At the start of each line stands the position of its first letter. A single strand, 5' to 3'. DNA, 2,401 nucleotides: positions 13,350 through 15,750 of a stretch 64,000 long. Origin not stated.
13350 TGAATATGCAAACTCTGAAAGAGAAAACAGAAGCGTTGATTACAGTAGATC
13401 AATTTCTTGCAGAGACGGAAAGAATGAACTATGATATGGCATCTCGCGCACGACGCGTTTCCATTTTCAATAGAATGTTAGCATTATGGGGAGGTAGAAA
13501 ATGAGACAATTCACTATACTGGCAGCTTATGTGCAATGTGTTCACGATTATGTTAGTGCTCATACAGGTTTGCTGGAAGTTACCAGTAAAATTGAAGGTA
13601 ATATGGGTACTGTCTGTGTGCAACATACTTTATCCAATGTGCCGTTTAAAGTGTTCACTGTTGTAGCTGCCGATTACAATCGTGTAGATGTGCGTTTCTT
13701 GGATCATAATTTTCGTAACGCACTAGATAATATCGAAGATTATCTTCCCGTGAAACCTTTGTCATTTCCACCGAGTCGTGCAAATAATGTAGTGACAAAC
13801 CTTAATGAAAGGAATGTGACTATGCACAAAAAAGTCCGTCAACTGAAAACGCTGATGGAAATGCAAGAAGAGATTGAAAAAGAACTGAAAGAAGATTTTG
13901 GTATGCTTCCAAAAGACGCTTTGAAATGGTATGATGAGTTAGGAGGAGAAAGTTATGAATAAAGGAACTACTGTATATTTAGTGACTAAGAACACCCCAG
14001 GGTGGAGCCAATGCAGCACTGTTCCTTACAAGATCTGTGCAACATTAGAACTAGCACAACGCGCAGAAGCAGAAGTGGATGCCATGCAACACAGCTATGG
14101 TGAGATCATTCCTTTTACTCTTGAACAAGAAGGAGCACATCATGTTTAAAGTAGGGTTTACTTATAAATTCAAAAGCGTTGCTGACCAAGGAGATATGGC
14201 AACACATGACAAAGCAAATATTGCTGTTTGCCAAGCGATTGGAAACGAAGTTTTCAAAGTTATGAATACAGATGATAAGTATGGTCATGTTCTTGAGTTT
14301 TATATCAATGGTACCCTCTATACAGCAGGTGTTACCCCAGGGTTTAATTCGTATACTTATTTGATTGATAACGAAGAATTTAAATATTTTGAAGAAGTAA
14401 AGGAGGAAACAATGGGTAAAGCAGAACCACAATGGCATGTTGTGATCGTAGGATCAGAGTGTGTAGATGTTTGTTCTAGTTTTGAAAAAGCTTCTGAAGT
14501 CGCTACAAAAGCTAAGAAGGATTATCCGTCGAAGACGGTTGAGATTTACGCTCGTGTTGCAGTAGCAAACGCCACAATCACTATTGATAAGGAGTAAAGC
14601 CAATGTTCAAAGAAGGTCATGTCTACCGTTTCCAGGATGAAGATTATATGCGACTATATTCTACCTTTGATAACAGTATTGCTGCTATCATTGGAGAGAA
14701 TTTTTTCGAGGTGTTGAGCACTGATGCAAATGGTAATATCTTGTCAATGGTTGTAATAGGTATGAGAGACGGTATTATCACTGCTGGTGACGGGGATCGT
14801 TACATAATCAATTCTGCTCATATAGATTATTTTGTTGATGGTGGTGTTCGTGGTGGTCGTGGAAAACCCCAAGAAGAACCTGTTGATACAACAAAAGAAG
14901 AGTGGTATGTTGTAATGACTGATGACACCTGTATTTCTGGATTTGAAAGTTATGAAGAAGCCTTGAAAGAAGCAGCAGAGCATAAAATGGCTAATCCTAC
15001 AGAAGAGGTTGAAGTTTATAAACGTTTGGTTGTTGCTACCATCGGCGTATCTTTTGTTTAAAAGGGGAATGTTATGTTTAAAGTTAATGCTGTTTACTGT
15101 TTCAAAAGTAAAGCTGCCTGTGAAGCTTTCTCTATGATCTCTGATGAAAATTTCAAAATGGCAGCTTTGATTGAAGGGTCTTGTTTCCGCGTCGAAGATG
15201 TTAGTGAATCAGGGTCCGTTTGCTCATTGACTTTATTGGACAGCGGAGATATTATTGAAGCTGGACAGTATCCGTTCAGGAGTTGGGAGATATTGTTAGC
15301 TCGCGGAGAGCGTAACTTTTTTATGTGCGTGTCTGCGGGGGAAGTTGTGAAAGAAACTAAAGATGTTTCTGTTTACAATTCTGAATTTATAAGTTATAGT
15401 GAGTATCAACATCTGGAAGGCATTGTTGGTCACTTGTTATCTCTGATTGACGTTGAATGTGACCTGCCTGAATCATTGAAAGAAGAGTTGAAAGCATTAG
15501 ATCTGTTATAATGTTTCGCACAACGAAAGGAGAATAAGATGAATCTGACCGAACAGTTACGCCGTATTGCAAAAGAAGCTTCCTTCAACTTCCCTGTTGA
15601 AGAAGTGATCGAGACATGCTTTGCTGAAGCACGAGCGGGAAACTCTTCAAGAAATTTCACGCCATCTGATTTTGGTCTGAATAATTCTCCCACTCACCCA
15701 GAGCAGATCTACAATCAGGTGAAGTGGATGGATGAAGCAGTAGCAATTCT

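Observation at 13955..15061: Repeated about 50-aa domain in three consecutive genes, two of them MFK-start paralogs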

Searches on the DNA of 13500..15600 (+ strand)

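Call 3: search_dna_similar(query=window:13500-15600:+, collection=phages, mode=near, max_rows=25)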
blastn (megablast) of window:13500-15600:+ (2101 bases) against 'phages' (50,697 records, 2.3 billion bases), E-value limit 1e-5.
Records with a match: 110; places in all: 111; records where one place covers at least 80% of the query: 20.
Best place of each record, by identity: >=99% 1; 95-99% 61; 90-95% 31; 80-90% 17.
By first word of the organism name: Escherichia 96; Justusliebigvirus 3; Phapecoctavirus 2; Klebsiella 2; Acinetobacter 1; Campylobacter 1; Dompiswa 1; Shigella 1; Enterobacteria 1; Salmonella 1; and 1 more.
By host as written in the record: Escherichia coli 23; Escherichia coli K-12 MG1655 16; - 11; Escherichia sp. 5; Escherichia coli EC3.18 4; Escherichia coli K-12 4; Escherichia coli O177 3; Escherichia coli Mt1B1 2; and 33 more.
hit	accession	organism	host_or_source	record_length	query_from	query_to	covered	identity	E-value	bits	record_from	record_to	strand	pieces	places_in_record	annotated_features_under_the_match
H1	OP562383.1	Acinetobacter phage vB_AbaM_ ABPW7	Acinetobacter sp.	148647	1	2101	100%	99.0%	0e+0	3770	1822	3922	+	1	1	hypothetical protein (x7)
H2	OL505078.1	Escherichia phage BI-EHEC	Enterohemorrhagic Escherichia coli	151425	1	2101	100%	98.9%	0e+0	3753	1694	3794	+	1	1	hypothetical protein (x8)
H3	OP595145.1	Escherichia phage vB_EcoM_DE16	Escherichia coli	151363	1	2101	100%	98.5%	0e+0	3699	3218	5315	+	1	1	hypothetical protein (x7)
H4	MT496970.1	Escherichia phage Mt1B1_P17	Escherichia coli Mt1B1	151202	1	2101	100%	98.4%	0e+0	3694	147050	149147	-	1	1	hypothetical protein (x7)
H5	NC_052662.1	Escherichia phage Mt1B1_P17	Escherichia coli Mt1B1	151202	1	2101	100%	98.4%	0e+0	3694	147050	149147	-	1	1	hypothetical protein (x7)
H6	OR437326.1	Escherichia phage iGC_PHA_EC001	Escherichia coli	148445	1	2101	100%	98.1%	0e+0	3659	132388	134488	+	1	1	hypothetical protein (x7)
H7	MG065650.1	Campylobacter phage B15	Campylobacter jejuni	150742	1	2101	100%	98.1%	0e+0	3655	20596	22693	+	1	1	record has no annotation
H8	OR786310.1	Escherichia phage ETEC-TG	Enterotoxigenic Escherichia coli ETEC-TG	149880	1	2101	100%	97.9%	0e+0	3633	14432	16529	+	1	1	hypothetical protein (x6)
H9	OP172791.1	Escherichia phage ECO340P1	Shigella flexneri DA340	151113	1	2101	100%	97.8%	0e+0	3685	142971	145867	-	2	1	hypothetical protein (x8)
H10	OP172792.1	Escherichia phage ECO340P2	Shigella flexneri DA340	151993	1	2101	100%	97.8%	0e+0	3685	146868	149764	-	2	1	hypothetical protein (x8)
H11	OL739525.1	Escherichia phage dw-ec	Escherichia coli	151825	1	2101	100%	97.8%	0e+0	3616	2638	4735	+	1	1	hypothetical protein (x7)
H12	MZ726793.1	Escherichia phage vB_EcoM_ASO2A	Escherichia coli O2 Strain ECL21443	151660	1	2101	100%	97.8%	0e+0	3616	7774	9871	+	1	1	hypothetical protein (x7)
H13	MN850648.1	Escherichia phage anhysbys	Escherichia coli K-12 MG1655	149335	1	2101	100%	97.6%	0e+0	3594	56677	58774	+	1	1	hypothetical protein (x7)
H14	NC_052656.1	Escherichia phage anhysbys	Escherichia coli K-12 MG1655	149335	1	2101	100%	97.6%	0e+0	3594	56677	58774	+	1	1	hypothetical protein (x7)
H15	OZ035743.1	Phapecoctavirus DIJ07P1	-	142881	331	2101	84%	97.6%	0e+0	3062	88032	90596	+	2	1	record has no annotation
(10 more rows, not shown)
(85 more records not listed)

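Call 9: get_annotated_region(hit=H2, flank=4000)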
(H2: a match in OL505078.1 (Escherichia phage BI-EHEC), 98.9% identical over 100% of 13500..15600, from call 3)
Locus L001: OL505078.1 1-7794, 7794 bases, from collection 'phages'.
description: Escherichia phage BI-EHEC, complete genome.
organism: Escherichia phage BI-EHEC (NCBI taxid 2900304)
taxonomy: Viruses; Duplodnaviria; Heunggongvirae; Uroviricota; Caudoviricetes; Stephanstirmvirinae; Phapecoctavirus
host: Enterohemorrhagic Escherichia coli; source: raw beef intestine; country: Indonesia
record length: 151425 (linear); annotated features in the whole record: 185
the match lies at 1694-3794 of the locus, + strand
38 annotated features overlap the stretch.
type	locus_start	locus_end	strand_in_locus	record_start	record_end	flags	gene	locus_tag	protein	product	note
CDS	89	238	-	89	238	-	-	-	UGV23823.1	hypothetical protein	-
CDS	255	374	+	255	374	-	-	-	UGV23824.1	hypothetical protein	-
CDS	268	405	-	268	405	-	-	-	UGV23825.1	hypothetical protein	-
CDS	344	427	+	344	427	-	-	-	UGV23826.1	hypothetical protein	-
CDS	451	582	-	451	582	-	-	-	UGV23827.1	hypothetical protein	-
CDS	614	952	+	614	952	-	-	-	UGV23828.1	hypothetical protein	-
CDS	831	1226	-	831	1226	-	-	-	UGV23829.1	hypothetical protein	-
CDS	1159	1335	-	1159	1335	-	-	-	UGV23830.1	hypothetical protein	-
CDS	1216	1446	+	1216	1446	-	-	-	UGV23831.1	hypothetical protein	-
CDS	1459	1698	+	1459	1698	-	-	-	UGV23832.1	hypothetical protein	-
CDS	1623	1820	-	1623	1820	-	-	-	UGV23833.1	hypothetical protein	-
CDS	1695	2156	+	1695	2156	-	-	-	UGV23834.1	hypothetical protein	-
CDS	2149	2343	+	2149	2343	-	-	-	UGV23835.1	hypothetical protein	-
CDS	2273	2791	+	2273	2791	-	-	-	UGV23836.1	hypothetical protein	-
CDS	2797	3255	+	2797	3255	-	-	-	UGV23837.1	hypothetical protein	-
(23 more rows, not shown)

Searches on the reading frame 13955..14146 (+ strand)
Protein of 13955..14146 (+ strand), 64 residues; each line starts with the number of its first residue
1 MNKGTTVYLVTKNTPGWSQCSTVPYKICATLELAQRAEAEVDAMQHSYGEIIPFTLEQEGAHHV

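Call 10: search_protein_families(library=pfam, proteins=[window:13955-14146:+], max_evalue=1)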
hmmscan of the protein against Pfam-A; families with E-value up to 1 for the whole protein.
window:13955-14146:+ (64 aa): 0 families

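Call 11: search_protein_families(library=phrogs, proteins=[window:13955-14146:+], max_evalue=0.1)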
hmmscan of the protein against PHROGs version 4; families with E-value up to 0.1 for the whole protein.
window:13955-14146:+ (64 aa): 1 family
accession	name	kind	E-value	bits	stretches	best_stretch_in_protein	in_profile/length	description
phrog_24303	-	unknown function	3.2e-44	149.7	1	1-58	1-58/58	-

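Call 13: find_homologous_proteins(query=window:13955-14146:+, max_evalue=0.01)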
Query window:13955-14146:+ (64 aa): 13 proteins with E <= 0.01 among 13 candidates.
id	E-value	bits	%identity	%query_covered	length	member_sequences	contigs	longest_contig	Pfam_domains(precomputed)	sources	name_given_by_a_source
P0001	1.1e-36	140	100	100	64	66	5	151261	-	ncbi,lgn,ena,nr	ncbi:TPA: hypothetical protein NV830_001009 [Escherichia coli]|nr:hypothetical protein [Escherichia 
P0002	5.6e-32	126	91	100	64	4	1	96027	-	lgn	-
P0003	5.7e-32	126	89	100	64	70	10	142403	-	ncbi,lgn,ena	-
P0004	9.2e-29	116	86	100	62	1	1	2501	-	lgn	-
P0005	2.1e-28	114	93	91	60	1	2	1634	-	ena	-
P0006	3.1e-28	114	93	91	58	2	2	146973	-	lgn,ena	-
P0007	5.3e-27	110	91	91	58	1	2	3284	-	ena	-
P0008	1.1e-25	106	90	91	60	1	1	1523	-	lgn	-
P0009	1.7e-25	105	88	91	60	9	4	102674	-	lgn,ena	-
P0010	2.2e-25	105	94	81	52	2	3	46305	-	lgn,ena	-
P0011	4.7e-25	104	90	91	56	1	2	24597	-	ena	-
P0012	1.6e-24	102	90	91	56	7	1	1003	-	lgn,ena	-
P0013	3.9e-18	82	66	100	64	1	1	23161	-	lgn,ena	-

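Call 16: search_dna_similar(query=window:13955-14146:+, collection=phages, mode=protein, max_evalue=1, rows=spread, max_rows=40)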
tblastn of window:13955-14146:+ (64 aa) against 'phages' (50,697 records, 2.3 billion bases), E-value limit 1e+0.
Records with a match: 88; places in all: 89; records where one place covers at least 80% of the query: 85.
Best place of each record, by identity: 95-99% 14; 90-95% 63; 80-90% 11.
By first word of the organism name: Escherichia 71; Campylobacter 5; Justusliebigvirus 3; Klebsiella 2; Shigella 1; Acinetobacter 1; Phapecoctavirus 1; Dompiswa 1; Enterobacteria 1; Salmonella 1; and 1 more.
By host as written in the record: Escherichia coli 17; Escherichia coli K-12 MG1655 14; - 9; Campylobacter jejuni 5; Escherichia coli K-12 4; Escherichia coli O177 3; Escherichia sp. 3; Shigella flexneri DA340 2; and 25 more.
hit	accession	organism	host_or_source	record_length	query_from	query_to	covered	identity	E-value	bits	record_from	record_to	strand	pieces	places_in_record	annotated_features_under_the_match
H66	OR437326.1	Escherichia phage iGC_PHA_EC001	Escherichia coli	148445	1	64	100%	98.4%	5e-37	134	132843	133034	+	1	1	hypothetical protein (x3)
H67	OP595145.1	Escherichia phage vB_EcoM_DE16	Escherichia coli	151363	1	64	100%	98.4%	5e-37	134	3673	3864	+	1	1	hypothetical protein (x3)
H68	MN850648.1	Escherichia phage anhysbys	Escherichia coli K-12 MG1655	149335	1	64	100%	96.9%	1e-36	133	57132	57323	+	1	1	hypothetical protein (x3)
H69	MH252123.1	Klebsiella phage ZCKP1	Klebsiella pneumoniae KP/01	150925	1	64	100%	96.9%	1e-36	133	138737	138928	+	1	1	hypothetical protein (x3)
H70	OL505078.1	Escherichia phage BI-EHEC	Enterohemorrhagic Escherichia coli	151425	1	64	100%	96.9%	2e-36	133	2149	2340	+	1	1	hypothetical protein (x3)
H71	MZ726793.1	Escherichia phage vB_EcoM_ASO2A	Escherichia coli O2 Strain ECL21443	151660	1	64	100%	95.3%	7e-36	131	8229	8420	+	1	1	hypothetical protein (x3)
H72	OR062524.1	Escherichia phage vB_EcoM_3A1_SA_NWU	Escherichia coli O177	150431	1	64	100%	93.8%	2e-35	130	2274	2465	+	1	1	hypothetical protein (x3)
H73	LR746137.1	Escherichia phage vB_EcoM_UP17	-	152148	1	64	100%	93.8%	2e-35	130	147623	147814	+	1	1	Hypothetical protein (x3)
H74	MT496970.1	Escherichia phage Mt1B1_P17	Escherichia coli Mt1B1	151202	1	64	100%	93.8%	5e-35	129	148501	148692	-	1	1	hypothetical protein (x3)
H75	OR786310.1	Escherichia phage ETEC-TG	Enterotoxigenic Escherichia coli ETEC-TG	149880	1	64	100%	93.8%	1e-34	128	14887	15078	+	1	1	hypothetical protein (x2)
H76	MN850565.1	Escherichia phage ukendt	Escherichia coli K-12 MG1655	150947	1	64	100%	92.2%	3e-35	129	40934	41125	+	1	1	hypothetical protein (x3)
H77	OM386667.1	Escherichia phage vB_EcoM_REC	Escherichia coli APEC BEN4358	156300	1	64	100%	92.2%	5e-35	129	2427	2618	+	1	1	hypothetical protein (x3)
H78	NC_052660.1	Escherichia phage tuntematon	Escherichia coli K-12 MG1655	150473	1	64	100%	92.2%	6e-35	129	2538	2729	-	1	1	hypothetical protein (x3)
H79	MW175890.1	Dompiswa phage TSP7_1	Columba livia domestica cloacal swab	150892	1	64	100%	92.2%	4e-34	126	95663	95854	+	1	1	hypothetical protein (x3)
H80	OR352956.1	Escherichia phage AV126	Escherichia coli ESBL080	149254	1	64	100%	87.5%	4e-32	120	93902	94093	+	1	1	hypothetical protein (x3)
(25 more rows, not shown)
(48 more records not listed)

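Call 41: predict_structure(alignment_id=A3)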
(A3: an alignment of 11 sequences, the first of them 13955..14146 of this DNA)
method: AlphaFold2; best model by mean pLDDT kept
length: 64 residues; sequences in the alignment: 11
mean_pLDDT: 55.6   pTM: 0.34
mean pLDDT of the five models: 55.6, 55.4, 47.4, 44.7, 43.3
residues with pLDDT >= 90: 0; 70-90: 0; 50-70: 47; < 50: 17
segments of 3 or more residues with pLDDT < 50: 1-3, 21-26, 58-64
pLDDT, mean of each block of 10 residues (from residue 1): 55 53 49 60 65 58 39
secondary structure, 60 per line:
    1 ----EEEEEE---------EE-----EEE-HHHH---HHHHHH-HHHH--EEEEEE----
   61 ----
elements in order: E5-10 E27-29 H31-34 H38-43 H45-48 E51-56

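Call 70: search_solved_structures(query=A3, max_evalue=10, show_alignments=2)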
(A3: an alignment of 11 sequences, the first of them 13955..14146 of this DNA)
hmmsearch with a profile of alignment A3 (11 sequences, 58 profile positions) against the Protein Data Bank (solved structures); distinct sequences matched with E-value up to 10: 0.

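Call 80: fold_search(model_id=the predicted structure, library=viral)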
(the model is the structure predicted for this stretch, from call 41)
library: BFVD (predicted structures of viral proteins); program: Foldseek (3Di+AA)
matches with E <= 10: 171; with E <= 0.001: 0
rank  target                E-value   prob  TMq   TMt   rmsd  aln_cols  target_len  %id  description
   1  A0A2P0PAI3            3.5e-01  0.20  0.32  0.31   8.6        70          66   16  (no name in the UniProt tables at hand)
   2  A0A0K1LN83            6.4e-01  0.18  0.34  0.35   8.5        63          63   10  Uncharacterized protein [Citrobacter phage Merlin]
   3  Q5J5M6                7.3e-01  0.14  0.31  0.24   8.3        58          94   17  Uncharacterized protein [Mycobacterium phage U2]
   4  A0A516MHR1            1.1e+00  0.15  0.35  0.27  11.9        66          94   12  (no name in the UniProt tables at hand)
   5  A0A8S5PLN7            1.2e+00  0.21  0.43  0.46   6.2        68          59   12  Uncharacterized protein [Siphoviridae sp. ct5kv15]
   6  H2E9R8                1.3e+00  0.21  0.39  0.43   4.8        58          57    9  Putative ankyrin repeat protein [Megavirus courdo7]
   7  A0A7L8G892            1.3e+00  0.14  0.36  0.11   6.1        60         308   12  Uncharacterized protein [Achromobacter phage Mano]
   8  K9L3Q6                1.3e+00  0.12  0.36  0.35   8.7        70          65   16  Uncharacterized protein [Pectobacterium phage phiTE]
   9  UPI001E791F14         1.4e+00  0.12  0.36  0.37   7.0        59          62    8  (no name look-up for this kind of identifier)
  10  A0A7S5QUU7            1.5e+00  0.15  0.40  0.42   7.3        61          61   20  (no name in the UniProt tables at hand)
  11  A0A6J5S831            1.6e+00  0.09  0.34  0.33   8.0        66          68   20  Uncharacterized protein [uncultured Caudovirales phage]
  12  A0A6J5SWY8            1.6e+00  0.08  0.34  0.21  10.7        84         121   15  Uncharacterized protein [uncultured Caudovirales phage]
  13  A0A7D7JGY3            1.6e+00  0.07  0.30  0.32   7.2        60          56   28  (no name in the UniProt tables at hand)
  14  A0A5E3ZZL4            1.8e+00  0.08  0.31  0.28   9.6        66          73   12  (no name in the UniProt tables at hand)
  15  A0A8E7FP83            2.0e+00  0.12  0.37  0.42   6.5        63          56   11  (no name in the UniProt tables at hand)
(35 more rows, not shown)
